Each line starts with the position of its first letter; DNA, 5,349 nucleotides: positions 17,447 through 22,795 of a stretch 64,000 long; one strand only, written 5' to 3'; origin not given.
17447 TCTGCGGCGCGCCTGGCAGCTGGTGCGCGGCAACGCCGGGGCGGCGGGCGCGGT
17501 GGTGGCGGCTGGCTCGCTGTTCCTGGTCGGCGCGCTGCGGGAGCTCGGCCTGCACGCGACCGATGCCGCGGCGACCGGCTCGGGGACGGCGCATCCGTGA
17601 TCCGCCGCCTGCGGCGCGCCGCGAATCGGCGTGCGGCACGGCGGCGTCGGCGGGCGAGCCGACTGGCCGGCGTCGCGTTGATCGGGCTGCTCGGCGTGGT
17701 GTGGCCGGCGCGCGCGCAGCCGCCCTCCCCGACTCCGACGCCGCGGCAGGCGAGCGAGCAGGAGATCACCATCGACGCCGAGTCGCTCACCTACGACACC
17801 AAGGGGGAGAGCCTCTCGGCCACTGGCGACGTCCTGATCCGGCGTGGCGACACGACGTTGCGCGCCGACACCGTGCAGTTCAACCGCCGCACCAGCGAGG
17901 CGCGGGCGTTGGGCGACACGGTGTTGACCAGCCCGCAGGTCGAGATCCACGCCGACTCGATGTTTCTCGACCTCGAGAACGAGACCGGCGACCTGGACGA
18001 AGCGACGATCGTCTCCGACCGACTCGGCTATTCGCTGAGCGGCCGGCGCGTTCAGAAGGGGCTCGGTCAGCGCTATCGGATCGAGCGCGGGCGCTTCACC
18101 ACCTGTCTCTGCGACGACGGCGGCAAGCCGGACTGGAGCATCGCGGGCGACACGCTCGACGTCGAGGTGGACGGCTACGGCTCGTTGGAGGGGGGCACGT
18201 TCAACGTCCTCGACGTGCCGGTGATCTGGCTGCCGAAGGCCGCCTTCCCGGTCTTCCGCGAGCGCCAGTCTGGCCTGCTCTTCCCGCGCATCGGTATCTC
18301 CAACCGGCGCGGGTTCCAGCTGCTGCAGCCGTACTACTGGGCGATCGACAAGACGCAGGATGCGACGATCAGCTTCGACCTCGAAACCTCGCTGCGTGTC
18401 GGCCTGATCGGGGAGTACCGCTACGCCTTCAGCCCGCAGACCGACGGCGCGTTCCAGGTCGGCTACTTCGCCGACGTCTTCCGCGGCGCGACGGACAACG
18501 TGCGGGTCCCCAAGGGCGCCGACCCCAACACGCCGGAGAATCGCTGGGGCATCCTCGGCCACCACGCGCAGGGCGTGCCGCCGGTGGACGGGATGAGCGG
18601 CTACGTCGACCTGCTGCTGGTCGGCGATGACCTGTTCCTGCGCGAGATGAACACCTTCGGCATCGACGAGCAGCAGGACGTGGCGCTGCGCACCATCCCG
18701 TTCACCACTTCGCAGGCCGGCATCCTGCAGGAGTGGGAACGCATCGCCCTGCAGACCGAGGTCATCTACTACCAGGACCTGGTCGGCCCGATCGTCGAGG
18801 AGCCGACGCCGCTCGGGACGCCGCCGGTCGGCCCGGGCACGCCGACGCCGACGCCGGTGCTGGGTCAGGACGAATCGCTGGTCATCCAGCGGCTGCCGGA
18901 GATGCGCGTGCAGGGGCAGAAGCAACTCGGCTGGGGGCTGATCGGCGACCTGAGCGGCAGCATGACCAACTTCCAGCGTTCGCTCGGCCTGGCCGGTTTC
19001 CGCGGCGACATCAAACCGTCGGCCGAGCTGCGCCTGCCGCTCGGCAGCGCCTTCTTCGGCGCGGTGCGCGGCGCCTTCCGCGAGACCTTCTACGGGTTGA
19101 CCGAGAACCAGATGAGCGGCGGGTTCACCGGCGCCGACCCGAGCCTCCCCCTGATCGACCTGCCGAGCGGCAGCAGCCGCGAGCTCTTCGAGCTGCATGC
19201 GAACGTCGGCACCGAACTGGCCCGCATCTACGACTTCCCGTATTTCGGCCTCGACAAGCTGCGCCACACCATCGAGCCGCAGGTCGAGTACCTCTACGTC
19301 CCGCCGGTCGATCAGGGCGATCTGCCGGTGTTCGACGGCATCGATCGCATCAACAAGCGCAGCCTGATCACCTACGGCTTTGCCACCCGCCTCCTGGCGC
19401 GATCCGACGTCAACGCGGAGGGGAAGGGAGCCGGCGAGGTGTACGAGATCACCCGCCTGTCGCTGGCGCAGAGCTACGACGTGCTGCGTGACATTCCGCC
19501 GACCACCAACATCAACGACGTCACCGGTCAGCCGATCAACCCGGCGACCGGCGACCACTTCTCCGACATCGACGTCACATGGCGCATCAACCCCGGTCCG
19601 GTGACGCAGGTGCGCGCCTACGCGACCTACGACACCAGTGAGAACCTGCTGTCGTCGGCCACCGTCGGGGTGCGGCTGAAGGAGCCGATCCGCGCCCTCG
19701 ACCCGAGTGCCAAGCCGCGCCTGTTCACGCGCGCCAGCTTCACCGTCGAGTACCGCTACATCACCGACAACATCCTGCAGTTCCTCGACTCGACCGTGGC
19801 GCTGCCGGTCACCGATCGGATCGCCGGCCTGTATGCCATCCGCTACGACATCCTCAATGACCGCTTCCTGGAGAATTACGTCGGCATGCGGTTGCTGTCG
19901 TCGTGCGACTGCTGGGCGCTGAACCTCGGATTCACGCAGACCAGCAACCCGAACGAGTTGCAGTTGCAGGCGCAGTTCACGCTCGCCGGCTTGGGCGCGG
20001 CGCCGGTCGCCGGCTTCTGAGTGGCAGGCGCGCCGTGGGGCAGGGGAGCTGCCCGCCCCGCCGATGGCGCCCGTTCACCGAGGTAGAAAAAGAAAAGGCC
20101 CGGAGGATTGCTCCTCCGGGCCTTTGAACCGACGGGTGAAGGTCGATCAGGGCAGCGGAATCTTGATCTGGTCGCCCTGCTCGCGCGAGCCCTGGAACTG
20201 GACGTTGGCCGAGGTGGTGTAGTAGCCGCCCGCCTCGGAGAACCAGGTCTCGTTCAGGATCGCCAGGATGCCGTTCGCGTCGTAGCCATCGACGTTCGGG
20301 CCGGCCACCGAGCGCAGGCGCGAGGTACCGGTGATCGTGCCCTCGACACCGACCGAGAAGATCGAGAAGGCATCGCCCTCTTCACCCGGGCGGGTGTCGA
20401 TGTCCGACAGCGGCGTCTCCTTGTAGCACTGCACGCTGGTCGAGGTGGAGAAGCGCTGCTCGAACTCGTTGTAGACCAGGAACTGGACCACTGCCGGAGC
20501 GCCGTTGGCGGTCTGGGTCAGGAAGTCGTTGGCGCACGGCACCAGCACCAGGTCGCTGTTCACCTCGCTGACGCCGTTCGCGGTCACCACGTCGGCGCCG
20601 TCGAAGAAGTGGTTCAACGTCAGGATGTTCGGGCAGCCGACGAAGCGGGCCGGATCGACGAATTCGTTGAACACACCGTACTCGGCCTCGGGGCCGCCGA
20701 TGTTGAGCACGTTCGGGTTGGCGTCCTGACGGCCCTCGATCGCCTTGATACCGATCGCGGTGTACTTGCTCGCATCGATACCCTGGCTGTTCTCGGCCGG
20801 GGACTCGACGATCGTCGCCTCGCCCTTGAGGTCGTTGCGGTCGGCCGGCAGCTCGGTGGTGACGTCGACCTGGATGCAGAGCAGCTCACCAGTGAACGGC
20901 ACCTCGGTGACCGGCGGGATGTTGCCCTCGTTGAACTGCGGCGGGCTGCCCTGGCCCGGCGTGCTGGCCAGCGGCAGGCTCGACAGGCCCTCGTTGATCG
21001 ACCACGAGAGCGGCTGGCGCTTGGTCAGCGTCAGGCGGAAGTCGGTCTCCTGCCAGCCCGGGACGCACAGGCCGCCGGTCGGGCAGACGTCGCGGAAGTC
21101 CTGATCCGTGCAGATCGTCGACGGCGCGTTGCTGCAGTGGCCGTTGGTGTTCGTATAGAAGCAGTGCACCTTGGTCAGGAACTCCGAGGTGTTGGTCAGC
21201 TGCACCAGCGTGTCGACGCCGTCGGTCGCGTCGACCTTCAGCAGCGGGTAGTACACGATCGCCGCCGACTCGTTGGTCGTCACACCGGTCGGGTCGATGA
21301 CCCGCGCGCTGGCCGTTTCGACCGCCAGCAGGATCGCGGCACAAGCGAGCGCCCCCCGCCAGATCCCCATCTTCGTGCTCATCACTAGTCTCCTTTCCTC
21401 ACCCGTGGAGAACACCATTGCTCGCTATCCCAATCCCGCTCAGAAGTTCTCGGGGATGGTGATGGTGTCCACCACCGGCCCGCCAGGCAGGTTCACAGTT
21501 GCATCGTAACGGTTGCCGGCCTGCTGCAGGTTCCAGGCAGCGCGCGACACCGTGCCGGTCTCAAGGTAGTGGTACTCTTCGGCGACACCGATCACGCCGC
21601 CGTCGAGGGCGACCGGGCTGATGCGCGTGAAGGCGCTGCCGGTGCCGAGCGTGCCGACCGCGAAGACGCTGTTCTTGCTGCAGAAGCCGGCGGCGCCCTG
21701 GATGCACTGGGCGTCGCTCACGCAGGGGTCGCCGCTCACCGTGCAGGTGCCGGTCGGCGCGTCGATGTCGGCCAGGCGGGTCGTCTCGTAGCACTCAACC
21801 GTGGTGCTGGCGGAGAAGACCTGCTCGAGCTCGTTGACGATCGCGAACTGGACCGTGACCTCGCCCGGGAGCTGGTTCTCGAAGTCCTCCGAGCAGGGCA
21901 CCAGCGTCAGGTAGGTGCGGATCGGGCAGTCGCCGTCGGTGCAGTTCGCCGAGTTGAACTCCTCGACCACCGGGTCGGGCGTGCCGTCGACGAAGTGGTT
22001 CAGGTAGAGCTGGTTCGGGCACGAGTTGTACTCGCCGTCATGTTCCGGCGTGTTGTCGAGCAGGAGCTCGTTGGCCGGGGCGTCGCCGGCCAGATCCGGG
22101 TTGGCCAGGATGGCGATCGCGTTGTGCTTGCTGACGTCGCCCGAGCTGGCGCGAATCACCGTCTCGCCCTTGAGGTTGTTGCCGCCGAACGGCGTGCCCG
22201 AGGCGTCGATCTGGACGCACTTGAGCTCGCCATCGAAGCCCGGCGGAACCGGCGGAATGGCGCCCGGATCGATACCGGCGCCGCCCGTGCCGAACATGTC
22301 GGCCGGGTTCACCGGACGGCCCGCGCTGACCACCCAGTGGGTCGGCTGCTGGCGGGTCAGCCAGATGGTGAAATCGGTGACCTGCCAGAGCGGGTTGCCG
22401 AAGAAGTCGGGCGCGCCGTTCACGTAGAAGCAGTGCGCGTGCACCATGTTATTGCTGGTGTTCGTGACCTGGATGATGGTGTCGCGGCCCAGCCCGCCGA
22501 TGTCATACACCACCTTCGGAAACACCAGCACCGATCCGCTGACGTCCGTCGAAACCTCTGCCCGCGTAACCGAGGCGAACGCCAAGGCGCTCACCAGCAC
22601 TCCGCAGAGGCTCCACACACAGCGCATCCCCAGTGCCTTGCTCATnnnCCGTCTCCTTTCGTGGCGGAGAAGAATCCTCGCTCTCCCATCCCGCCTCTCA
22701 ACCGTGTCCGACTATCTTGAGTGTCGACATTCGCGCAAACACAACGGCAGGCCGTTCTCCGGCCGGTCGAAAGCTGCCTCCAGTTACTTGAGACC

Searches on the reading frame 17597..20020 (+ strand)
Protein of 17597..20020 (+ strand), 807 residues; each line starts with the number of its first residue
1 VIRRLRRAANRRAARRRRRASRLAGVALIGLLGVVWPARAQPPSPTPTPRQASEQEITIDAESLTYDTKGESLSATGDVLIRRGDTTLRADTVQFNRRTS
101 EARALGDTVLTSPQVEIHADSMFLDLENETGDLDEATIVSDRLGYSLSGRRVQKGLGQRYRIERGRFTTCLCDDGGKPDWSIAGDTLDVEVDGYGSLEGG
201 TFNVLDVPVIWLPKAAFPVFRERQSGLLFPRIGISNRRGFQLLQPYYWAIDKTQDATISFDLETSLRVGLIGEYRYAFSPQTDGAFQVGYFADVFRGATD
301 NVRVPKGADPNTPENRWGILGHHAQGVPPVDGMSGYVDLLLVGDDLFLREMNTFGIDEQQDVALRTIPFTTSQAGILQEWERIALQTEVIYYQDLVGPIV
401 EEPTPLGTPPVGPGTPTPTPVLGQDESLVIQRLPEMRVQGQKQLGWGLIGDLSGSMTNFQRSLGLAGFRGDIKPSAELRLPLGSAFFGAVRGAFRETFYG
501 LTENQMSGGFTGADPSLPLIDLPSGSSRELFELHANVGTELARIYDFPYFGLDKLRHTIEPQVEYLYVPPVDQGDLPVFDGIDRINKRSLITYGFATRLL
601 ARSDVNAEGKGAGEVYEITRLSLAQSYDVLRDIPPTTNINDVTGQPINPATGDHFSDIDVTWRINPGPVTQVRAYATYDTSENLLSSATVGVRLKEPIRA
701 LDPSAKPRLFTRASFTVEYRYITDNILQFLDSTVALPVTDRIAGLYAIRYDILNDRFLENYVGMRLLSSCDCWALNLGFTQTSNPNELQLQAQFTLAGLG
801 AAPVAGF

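Call 12: search_protein_families(library=pfam, proteins=[window:17597-20020:+], max_evalue=0.001)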
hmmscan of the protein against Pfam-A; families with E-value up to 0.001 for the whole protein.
window:17597-20020:+ (807 aa): 3 families
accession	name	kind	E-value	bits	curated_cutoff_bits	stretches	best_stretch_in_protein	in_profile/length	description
PF04453.20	LptD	-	2.1e-22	80.4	22.4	1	315-740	2-382/384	LPS transport system D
PF19838.5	LptD_2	-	2.5e-13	49.9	22.5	1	203-294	9-104/464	LptD protein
PF03968.19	LptD_N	-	7.3e-07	29.9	20.4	1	58-139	1-94/113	LptA/(LptD N-terminal domain) LPS transport protein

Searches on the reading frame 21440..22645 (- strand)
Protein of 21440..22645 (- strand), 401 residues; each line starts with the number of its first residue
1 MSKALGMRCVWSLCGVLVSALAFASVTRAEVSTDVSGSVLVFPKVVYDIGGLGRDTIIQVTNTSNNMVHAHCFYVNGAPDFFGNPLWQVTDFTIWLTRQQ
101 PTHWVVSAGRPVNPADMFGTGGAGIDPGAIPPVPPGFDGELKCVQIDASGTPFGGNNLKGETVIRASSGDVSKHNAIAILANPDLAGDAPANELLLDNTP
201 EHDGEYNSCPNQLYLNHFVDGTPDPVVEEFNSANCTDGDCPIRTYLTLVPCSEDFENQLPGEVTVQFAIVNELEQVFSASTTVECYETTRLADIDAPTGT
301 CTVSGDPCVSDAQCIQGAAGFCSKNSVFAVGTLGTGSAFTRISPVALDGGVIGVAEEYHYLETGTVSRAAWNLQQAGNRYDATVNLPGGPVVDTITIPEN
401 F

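Call 3: search_protein_families(library=pfam, proteins=[window:21440-22645:-], max_evalue=1)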
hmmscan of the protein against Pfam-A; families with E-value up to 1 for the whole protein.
window:21440-22645:- (401 aa): 0 families

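Call 4: search_protein_families(library=ncbifam, proteins=[window:21440-22645:-], max_evalue=1)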
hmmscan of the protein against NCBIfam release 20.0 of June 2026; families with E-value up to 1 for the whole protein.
window:21440-22645:- (401 aa): 1 family
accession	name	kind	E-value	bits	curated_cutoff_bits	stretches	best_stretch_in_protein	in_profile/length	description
NF043008.1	Cyt550_Brdyrhiz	equivalog_domain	0.16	12.1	240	1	309-375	19-86/131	cytochrome c-550 CycA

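Call 87: search_protein_families(library=phrogs, proteins=[window:21440-22645:-], max_evalue=0.01)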
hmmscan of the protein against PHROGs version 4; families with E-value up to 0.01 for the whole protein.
window:21440-22645:- (401 aa): 0 families

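Call 88: search_protein_families(library=padloc, proteins=[window:21440-22645:-], max_evalue=0.01)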
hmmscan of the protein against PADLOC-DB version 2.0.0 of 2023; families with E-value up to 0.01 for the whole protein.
window:21440-22645:- (401 aa): 0 families
